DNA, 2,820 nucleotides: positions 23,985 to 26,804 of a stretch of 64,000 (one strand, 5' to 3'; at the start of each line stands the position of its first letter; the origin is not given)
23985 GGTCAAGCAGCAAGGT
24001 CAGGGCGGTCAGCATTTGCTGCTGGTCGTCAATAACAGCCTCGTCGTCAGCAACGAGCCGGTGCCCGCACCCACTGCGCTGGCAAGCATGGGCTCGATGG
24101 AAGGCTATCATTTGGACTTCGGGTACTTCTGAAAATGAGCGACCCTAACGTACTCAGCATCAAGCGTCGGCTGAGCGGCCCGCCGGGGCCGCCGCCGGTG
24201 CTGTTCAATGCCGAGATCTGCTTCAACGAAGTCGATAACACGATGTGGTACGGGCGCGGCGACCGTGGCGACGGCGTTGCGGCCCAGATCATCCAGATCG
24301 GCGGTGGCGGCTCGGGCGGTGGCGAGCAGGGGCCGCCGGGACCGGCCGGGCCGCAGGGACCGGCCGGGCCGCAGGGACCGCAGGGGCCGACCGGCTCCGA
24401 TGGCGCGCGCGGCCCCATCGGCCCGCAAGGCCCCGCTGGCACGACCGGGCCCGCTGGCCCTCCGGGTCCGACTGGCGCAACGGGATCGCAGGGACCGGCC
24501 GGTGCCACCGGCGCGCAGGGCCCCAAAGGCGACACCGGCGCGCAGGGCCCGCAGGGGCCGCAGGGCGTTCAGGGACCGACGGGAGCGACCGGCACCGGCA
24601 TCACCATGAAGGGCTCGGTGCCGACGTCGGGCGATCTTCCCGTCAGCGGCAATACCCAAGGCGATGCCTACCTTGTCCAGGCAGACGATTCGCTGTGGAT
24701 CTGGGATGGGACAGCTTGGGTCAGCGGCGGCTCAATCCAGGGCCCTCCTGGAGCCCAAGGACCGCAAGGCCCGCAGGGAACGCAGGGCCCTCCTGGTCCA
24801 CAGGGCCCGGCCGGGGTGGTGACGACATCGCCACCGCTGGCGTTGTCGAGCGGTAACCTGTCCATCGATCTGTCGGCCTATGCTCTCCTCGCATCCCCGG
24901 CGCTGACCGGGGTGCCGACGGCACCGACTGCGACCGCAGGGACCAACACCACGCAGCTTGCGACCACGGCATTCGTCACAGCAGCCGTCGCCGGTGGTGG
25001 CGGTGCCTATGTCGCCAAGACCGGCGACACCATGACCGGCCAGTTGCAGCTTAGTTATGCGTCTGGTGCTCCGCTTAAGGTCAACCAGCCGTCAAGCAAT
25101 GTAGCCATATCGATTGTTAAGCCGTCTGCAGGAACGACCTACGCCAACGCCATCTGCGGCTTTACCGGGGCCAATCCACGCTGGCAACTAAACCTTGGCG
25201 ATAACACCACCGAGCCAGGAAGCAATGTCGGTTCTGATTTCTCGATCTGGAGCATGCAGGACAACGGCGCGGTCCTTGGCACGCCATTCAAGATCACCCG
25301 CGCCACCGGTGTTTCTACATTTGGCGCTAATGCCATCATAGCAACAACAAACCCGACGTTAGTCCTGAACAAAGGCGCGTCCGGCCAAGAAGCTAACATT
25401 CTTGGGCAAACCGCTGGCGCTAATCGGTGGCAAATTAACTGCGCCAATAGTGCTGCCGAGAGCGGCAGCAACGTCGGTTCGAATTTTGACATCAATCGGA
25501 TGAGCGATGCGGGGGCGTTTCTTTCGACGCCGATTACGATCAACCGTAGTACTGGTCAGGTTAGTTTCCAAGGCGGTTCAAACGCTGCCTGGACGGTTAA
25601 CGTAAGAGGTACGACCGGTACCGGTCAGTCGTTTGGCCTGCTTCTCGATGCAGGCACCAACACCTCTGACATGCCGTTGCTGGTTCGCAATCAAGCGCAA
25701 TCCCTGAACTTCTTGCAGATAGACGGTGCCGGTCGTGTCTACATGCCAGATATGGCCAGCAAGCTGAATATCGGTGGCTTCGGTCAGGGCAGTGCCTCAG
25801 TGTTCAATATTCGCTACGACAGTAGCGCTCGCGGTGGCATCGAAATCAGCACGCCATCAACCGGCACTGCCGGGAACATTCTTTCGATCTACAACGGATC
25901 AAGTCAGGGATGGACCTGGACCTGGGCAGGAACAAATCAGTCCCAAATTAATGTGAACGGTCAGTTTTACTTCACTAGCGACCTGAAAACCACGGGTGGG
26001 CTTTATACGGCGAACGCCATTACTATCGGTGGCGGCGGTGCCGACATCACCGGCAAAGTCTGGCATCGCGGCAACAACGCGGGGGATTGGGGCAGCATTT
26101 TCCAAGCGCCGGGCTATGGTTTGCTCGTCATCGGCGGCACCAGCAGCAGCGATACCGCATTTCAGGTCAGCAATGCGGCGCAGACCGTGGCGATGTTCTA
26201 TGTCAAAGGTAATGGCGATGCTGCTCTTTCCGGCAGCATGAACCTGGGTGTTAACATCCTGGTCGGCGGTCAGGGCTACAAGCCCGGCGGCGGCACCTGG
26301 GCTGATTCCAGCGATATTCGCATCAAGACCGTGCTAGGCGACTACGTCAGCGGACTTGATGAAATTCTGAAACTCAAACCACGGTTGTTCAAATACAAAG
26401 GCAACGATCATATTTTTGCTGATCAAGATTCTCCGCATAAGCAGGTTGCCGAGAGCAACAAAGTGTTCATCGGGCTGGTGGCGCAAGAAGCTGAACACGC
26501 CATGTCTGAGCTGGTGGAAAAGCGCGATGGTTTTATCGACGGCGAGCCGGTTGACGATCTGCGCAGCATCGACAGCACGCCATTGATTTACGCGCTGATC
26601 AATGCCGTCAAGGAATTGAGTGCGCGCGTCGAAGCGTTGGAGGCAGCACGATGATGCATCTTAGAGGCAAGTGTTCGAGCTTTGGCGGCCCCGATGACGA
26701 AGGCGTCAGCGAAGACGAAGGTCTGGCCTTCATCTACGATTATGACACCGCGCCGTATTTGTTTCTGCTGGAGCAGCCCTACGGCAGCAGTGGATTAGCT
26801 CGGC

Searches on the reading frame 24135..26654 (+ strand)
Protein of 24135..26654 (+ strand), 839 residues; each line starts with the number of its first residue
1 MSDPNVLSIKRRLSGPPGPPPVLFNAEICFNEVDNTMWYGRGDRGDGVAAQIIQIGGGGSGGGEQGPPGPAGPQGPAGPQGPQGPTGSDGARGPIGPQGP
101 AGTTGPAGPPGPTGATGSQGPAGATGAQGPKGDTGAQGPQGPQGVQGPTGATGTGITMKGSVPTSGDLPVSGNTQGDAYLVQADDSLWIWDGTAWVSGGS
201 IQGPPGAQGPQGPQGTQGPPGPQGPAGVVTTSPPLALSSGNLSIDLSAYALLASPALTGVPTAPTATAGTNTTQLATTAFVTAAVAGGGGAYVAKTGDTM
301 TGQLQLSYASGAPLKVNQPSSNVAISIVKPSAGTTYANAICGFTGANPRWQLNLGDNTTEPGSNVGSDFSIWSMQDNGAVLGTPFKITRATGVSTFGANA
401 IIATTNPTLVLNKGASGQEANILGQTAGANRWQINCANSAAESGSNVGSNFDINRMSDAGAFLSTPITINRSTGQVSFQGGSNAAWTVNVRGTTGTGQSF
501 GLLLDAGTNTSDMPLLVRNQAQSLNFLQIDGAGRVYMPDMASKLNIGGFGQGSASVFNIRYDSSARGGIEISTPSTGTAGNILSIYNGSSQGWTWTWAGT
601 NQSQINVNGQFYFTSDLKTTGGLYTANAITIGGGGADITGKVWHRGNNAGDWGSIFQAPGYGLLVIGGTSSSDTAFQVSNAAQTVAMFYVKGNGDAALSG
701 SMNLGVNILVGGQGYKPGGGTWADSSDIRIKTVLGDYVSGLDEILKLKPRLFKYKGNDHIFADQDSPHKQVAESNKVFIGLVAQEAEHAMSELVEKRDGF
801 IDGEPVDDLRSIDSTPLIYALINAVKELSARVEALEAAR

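Call 7: search_protein_families(library=phrogs, proteins=[window:24135-26654:+], max_evalue=0.001)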
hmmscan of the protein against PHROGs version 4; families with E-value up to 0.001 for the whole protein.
window:24135-26654:+ (839 aa): 38 families (the best 25 are shown)
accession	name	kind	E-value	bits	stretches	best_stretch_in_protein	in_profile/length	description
phrog_819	-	tail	1.9e-28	100.2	1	42-511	490-848/1024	tail protein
phrog_3904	-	tail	3e-27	96.3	1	113-259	585-698/1086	tail fiber protein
phrog_5073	-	tail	2.7e-26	93.7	2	64-154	259-349/519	tail fiber protein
phrog_6320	-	tail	1.1e-22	81.7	1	68-227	82-197/745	tail fiber protein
phrog_8745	-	tail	1.9e-16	59.6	1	61-154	1381-1474/1803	tail fiber protein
phrog_1980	-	tail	3.5e-16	60.5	1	503-837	182-428/449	tail fiber protein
phrog_4013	-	unknown function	2.7e-15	57.1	2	271-406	279-393/659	-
phrog_33894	-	unknown function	3.1e-13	50.1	2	100-218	437-555/727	-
phrog_2631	-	tail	6.1e-13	49.2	1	246-287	342-383/644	tail fiber protein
phrog_366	-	tail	3.3e-12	47.6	1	63-152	306-399/474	tail fiber protein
phrog_15437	-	tail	1.2e-11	45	1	93-203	277-390/656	tail fiber protein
phrog_5481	-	tail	3.2e-11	43.4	1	518-836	702-1016/1043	tail fiber protein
phrog_26654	-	unknown function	3.4e-11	44.1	2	89-194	81-187/360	-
phrog_10972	-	tail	2.5e-10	41.4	1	96-153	163-220/343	tail fiber protein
phrog_4978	-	tail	2.8e-10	40.6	1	129-258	702-785/797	tail protein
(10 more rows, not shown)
